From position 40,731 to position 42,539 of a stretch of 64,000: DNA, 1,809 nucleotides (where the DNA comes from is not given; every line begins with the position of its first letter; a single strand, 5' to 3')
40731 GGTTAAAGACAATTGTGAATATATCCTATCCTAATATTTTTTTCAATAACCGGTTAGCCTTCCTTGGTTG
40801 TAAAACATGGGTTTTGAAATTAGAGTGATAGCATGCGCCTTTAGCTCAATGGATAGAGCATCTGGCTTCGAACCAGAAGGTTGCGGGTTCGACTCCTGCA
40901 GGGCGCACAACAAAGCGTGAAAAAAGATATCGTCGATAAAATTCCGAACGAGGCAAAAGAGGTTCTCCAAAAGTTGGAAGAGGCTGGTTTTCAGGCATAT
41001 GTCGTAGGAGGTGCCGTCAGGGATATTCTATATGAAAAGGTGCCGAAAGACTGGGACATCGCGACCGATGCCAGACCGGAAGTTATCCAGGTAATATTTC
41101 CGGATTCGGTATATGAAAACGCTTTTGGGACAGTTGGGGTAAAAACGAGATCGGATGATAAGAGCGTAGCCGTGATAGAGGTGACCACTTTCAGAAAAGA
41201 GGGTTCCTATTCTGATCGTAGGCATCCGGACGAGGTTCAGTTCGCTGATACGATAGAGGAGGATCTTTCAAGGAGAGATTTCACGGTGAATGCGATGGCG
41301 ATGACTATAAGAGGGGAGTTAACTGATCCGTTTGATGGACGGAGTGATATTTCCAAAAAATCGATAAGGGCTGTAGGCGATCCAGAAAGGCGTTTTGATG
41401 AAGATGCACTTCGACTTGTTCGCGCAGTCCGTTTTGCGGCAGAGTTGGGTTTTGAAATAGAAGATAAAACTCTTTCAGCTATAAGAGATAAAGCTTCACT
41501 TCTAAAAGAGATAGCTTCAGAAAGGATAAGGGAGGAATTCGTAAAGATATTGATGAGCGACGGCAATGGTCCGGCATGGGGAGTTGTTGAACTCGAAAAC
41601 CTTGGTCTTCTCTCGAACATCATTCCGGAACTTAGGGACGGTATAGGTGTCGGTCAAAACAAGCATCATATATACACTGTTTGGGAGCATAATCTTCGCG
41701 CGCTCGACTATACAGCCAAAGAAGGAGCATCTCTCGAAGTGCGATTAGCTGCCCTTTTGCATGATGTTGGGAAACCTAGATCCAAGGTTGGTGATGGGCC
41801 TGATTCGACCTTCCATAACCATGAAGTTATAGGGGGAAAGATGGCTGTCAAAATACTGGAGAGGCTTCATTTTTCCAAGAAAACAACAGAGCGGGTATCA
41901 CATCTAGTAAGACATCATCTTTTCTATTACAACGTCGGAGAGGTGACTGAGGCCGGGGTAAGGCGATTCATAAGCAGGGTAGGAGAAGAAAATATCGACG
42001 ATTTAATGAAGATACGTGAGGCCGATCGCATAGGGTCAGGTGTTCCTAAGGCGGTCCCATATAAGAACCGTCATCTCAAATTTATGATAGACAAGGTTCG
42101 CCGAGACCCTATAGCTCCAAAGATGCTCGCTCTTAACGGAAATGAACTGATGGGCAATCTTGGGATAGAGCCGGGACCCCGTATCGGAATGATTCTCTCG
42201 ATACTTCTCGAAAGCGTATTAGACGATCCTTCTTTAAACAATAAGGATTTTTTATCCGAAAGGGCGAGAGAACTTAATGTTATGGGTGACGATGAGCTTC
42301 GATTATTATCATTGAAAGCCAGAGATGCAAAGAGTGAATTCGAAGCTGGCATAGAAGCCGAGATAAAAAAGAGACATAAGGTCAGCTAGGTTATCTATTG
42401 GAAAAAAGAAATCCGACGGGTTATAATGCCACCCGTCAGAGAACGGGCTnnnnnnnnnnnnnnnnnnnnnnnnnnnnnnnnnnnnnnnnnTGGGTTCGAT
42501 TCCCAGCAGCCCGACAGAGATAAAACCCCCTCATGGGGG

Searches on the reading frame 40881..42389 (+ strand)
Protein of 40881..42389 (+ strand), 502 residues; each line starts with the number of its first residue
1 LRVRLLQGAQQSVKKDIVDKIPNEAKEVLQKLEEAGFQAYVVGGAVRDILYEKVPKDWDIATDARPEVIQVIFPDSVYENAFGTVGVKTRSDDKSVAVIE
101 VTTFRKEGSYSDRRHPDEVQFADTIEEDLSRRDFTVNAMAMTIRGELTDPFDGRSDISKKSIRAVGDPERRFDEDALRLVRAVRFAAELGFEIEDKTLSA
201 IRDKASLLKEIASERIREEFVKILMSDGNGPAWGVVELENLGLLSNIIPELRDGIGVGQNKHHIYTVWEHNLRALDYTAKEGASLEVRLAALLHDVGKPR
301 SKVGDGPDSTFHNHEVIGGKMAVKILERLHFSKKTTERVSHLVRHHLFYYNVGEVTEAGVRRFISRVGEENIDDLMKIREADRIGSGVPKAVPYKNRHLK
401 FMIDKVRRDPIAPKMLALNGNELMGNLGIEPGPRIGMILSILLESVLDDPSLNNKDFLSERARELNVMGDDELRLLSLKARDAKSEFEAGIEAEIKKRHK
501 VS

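Call 9: search_protein_families(library=ncbifam, proteins=[window:40881-42389:+], max_evalue=0.000001)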
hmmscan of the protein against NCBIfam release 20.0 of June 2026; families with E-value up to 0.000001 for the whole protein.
window:40881-42389:+ (502 aa): 14 families
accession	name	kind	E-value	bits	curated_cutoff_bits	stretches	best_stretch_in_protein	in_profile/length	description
TIGR02692.1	tRNA_CCA_actino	equivalog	1.7e-84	284.1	438.8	1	25-456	16-456/466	CCA tRNA nucleotidyltransferase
NF009814.0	PRK13299.1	equivalog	2e-83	280.6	290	1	23-252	7-229/396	CCA tRNA nucleotidyltransferase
TIGR01942.1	pcnB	subfamily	2.1e-52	178.4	305.65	1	20-253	13-243/425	polynucleotide adenylyltransferase PcnB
NF008137.0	PRK10885.1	equivalog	2.3e-40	138.6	451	1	38-397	2-360/409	multifunctional CCA addition/repair protein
NF008634.1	PRK11623.1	equivalog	4.2e-35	121.2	702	1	20-230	44-263/469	polynucleotide adenylyltransferase PcnB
NF009813.0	PRK13298.1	equivalog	1.3e-24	86.9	606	1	38-352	2-314/417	tRNA CCA-pyrophosphorylase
NF009812.0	PRK13297.1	equivalog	1.7e-21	76.7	624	1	34-255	9-223/364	tRNA CCA-pyrophosphorylase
NF009811.0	PRK13296.1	equivalog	8.2e-21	74.2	469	1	39-254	3-211/360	CCA tRNA nucleotidyltransferase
TIGR01693.1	UTase_glnD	equivalog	8.8e-21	73.8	519.4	1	167-348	327-519/850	[protein-PII] uridylyltransferase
NF041569.1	A-tRNAntase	equivalog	1.3e-17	63.4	1440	1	21-252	464-696/880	A-adding tRNA nucleotidyltransferase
NF002895.0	PRK03381.1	equivalog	1.7e-16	59.5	631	1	174-354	329-503/782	[protein-PII] uridylyltransferase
NF003467.0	PRK05092.1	equivalog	9.8e-16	56.7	959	1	159-348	393-593/940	[protein-PII] uridylyltransferase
NF001265.0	PRK00227.1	equivalog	2.9e-09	35.7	799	1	174-347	290-455/693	[protein-PII] uridylyltransferase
TIGR00277.1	HDIG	domain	1.4e-07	31.3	27.6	1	281-339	22-82/84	HDIG domain-containing metalloprotein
